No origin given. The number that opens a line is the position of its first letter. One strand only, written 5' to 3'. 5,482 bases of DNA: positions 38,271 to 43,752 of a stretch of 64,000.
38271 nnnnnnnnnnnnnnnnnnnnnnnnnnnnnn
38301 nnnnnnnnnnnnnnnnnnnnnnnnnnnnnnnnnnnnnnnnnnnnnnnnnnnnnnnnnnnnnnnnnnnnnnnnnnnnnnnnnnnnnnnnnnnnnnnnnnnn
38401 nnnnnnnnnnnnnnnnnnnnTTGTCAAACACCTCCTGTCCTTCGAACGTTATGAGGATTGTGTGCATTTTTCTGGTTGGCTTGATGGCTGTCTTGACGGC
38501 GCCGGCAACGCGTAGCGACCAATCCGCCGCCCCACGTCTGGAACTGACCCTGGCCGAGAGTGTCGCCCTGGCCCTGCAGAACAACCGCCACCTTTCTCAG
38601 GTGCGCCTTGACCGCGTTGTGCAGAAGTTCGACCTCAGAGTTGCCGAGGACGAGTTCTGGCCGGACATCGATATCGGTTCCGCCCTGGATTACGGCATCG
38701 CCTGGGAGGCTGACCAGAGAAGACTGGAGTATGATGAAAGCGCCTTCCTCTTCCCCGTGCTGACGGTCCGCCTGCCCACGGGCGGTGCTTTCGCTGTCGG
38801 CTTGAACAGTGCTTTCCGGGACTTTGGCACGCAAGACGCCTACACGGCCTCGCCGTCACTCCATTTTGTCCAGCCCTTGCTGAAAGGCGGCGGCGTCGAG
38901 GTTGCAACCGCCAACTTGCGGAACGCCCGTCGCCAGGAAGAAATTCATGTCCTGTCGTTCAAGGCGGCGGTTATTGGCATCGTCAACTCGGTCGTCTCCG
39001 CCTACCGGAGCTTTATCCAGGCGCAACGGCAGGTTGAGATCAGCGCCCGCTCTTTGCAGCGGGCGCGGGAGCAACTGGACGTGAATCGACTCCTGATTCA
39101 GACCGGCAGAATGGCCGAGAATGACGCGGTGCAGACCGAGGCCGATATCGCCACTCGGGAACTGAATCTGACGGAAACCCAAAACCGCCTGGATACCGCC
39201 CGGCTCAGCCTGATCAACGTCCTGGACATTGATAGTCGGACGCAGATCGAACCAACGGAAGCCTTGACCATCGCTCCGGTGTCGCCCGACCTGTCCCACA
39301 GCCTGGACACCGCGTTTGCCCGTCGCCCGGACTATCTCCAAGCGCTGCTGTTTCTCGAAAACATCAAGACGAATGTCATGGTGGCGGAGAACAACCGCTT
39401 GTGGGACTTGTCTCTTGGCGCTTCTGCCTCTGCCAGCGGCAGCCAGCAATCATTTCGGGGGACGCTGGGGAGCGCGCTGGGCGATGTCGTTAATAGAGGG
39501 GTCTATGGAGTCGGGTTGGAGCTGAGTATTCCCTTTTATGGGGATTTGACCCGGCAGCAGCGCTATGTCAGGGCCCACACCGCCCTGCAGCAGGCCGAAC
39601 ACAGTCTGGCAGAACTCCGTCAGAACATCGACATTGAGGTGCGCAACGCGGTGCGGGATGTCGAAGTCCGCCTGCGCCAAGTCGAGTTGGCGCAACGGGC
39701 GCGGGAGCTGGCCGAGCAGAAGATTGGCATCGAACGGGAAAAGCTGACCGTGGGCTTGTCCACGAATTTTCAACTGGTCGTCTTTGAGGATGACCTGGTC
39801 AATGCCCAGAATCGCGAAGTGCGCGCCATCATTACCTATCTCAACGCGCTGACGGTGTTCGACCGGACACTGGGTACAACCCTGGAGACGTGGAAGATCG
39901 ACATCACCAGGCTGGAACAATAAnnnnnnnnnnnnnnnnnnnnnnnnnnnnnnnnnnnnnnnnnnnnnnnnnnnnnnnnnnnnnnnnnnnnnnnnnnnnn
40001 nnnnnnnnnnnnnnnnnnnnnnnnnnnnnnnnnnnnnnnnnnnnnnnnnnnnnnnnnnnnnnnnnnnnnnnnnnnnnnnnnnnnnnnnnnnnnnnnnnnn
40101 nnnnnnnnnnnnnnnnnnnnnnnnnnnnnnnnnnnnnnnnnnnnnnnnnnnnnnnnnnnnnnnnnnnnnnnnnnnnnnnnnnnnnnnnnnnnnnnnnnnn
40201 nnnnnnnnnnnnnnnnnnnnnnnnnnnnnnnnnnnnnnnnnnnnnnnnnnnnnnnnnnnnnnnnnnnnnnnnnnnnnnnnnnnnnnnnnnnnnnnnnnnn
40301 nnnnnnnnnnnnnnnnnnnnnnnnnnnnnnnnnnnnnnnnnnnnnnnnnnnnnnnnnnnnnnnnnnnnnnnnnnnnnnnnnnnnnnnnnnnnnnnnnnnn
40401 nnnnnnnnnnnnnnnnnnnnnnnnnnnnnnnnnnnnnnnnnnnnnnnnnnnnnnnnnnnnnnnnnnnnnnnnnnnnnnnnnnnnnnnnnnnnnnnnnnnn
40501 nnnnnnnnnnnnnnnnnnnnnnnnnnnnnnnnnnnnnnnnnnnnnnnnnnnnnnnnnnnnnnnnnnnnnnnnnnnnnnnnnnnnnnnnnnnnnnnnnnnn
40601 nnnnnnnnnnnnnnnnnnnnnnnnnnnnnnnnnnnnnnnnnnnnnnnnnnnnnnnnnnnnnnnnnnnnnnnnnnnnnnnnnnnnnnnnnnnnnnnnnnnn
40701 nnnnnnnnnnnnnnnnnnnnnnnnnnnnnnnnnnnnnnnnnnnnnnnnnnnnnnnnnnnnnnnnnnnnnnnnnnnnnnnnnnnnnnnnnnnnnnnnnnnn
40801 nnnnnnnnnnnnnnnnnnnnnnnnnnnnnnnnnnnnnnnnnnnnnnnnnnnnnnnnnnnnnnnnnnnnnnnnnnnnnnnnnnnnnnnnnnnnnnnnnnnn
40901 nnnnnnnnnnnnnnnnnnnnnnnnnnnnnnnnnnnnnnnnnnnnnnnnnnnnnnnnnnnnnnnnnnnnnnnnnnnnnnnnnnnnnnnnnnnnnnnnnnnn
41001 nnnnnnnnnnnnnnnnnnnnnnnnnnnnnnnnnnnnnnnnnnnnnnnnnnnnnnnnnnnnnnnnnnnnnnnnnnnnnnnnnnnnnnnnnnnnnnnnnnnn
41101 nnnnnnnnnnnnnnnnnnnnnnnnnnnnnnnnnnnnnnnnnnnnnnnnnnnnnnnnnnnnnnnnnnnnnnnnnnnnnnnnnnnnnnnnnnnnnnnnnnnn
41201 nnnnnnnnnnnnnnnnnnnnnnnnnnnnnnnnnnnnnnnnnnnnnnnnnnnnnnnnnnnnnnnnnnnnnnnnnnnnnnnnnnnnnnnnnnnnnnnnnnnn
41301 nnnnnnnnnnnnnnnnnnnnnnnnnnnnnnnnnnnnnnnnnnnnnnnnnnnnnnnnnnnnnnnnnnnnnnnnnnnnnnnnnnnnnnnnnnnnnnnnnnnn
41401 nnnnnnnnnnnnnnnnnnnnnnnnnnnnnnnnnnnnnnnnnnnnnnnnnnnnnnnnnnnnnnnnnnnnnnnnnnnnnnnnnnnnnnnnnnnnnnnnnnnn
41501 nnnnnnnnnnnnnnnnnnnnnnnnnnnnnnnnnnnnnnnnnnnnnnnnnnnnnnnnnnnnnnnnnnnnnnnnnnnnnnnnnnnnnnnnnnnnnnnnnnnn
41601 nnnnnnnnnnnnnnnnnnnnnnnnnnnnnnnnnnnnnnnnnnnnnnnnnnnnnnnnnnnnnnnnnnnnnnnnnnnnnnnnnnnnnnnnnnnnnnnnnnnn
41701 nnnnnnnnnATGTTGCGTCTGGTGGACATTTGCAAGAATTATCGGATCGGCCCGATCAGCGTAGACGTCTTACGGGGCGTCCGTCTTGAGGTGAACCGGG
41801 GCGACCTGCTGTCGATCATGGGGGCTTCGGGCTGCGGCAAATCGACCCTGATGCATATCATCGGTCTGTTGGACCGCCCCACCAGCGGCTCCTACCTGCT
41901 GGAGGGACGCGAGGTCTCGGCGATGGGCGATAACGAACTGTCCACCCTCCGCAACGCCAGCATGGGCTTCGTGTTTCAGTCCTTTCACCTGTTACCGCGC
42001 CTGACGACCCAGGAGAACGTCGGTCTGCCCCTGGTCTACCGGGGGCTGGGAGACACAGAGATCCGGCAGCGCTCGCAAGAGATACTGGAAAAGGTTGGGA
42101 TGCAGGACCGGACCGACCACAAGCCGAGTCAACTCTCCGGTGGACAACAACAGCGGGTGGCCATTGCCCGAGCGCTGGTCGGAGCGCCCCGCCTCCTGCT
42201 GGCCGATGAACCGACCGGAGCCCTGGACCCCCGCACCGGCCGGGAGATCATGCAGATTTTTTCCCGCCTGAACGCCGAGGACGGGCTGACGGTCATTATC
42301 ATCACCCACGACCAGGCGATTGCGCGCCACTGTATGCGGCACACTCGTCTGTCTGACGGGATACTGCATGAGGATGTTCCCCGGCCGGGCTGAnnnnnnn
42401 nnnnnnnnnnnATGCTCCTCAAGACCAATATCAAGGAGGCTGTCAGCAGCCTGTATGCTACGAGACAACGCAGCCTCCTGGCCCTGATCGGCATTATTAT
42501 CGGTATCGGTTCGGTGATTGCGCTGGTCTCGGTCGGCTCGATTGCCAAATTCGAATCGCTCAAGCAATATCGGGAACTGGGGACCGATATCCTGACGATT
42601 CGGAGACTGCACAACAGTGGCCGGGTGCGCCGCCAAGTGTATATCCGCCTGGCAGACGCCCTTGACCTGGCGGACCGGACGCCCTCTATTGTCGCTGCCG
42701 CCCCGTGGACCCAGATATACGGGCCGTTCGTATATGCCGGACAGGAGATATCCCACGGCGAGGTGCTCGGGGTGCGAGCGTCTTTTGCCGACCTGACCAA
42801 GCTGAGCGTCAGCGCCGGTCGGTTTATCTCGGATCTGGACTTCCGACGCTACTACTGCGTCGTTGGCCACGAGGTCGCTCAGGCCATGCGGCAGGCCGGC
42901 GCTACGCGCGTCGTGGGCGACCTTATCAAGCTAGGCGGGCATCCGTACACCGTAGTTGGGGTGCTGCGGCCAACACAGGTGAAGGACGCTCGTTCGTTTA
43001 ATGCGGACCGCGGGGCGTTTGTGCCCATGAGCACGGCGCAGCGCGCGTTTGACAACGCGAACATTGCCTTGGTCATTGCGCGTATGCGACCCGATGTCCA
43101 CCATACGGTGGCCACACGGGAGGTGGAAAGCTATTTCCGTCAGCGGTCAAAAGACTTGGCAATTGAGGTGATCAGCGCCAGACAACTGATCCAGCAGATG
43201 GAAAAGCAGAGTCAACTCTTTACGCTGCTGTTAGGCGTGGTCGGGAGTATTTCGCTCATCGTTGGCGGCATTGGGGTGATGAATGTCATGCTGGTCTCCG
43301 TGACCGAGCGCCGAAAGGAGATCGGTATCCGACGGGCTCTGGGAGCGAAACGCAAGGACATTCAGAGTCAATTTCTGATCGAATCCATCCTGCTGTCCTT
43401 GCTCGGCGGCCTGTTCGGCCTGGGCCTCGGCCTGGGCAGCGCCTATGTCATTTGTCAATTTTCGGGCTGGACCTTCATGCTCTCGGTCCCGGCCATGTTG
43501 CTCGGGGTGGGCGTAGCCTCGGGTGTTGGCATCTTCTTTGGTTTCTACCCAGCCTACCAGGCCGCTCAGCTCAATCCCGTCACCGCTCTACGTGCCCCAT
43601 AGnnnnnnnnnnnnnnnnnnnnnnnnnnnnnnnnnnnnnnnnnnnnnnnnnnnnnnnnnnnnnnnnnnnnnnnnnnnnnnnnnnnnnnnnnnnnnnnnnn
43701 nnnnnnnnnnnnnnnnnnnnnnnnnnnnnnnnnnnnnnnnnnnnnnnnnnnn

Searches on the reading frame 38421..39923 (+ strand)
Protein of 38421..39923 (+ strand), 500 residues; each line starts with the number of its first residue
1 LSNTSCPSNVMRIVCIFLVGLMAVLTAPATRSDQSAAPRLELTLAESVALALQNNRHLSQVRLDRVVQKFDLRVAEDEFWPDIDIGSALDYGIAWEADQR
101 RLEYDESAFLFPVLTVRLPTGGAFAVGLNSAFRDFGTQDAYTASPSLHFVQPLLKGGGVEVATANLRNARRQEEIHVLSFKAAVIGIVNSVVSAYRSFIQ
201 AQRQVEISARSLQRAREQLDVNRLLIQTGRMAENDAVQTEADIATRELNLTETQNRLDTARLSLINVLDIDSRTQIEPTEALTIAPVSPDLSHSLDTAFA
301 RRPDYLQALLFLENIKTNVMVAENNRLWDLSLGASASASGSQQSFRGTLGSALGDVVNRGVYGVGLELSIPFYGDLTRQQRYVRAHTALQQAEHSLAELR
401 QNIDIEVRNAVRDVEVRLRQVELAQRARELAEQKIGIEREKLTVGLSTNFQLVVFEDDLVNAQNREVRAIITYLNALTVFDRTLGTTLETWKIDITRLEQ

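Call 19: search_protein_families(library=pfam, max_evalue=0.001, proteins=[window:38421-39923:+])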
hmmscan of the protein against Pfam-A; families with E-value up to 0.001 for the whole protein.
window:38421-39923:+ (500 aa): 1 family
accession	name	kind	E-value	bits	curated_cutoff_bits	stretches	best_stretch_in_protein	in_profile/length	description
PF02321.23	OEP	-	4.4e-35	121.6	22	2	292-483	2-185/187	Outer membrane efflux protein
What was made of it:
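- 38421..39923 (+): Outer-membrane factor (TolC-like OEP). The likely start is 38451, giving 490 aa as in relatives. Pfam OEP, 4e-35 (call 19).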

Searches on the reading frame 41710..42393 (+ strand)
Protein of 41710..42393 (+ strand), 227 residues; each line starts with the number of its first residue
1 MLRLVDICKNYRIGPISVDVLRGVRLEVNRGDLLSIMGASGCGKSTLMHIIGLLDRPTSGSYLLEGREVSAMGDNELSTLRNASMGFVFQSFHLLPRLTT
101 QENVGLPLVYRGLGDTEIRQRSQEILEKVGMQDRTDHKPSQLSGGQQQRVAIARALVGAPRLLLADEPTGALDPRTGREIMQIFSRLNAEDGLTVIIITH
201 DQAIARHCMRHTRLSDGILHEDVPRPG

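Call 19: search_protein_families(library=pfam, max_evalue=0.001, proteins=[window:41710-42393:+])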
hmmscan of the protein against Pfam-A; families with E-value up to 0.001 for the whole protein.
window:41710-42393:+ (227 aa): 3 families
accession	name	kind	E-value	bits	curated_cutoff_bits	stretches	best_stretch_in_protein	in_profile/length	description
PF00005.33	ABC_tran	-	1.2e-35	123.5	25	1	21-169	1-136/137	ABC transporter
PF13304.12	AAA_21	-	7.9e-10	39.7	27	1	125-204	221-302/304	AAA domain, putative AbiEii toxin, Type IV TA system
PF02463.25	SMC_N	-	0.00045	20.2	40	0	35-211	28-208/220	RecF/RecN/SMC N terminal domain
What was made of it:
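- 41710..42393 (+): ABC ATPase subunit, encoded as a separate gene rather than fused to the permease. Pfam ABC_tran, 1e-35 (call 19).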

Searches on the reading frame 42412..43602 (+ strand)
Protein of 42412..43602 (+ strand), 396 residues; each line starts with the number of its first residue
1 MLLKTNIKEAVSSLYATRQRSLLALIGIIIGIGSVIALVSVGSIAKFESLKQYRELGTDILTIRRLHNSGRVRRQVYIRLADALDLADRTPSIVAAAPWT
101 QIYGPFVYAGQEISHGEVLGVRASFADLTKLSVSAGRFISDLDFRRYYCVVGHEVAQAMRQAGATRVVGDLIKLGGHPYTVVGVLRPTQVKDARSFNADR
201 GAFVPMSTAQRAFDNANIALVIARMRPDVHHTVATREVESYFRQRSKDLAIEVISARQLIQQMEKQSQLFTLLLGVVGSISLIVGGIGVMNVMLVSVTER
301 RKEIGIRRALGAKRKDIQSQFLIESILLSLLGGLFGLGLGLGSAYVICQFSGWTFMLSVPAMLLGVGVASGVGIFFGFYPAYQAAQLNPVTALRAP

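Call 19: search_protein_families(library=pfam, max_evalue=0.001, proteins=[window:42412-43602:+])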
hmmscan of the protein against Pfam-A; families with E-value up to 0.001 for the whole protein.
window:42412-43602:+ (396 aa): 2 families
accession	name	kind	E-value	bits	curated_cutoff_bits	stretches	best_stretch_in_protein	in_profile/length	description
PF12704.14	MacB_PCD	-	3.7e-32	112.7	27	1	21-239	1-205/207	MacB-like periplasmic core domain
PF02687.27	FtsX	-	4e-22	79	25.5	1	276-389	2-120/120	FtsX-like permease C-terminal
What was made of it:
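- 42412..43602 (+): MacB-type permease (MacB periplasmic core domain plus FtsX). Pfam MacB_PCD 4e-32 and FtsX 4e-22 (call 19).
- On MacB-type (type VII ABC) tripartite pump (the exporter at 38421-43602): Pfam MacB_PCD 3.7e-32 and FtsX 4e-22 (call 19).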
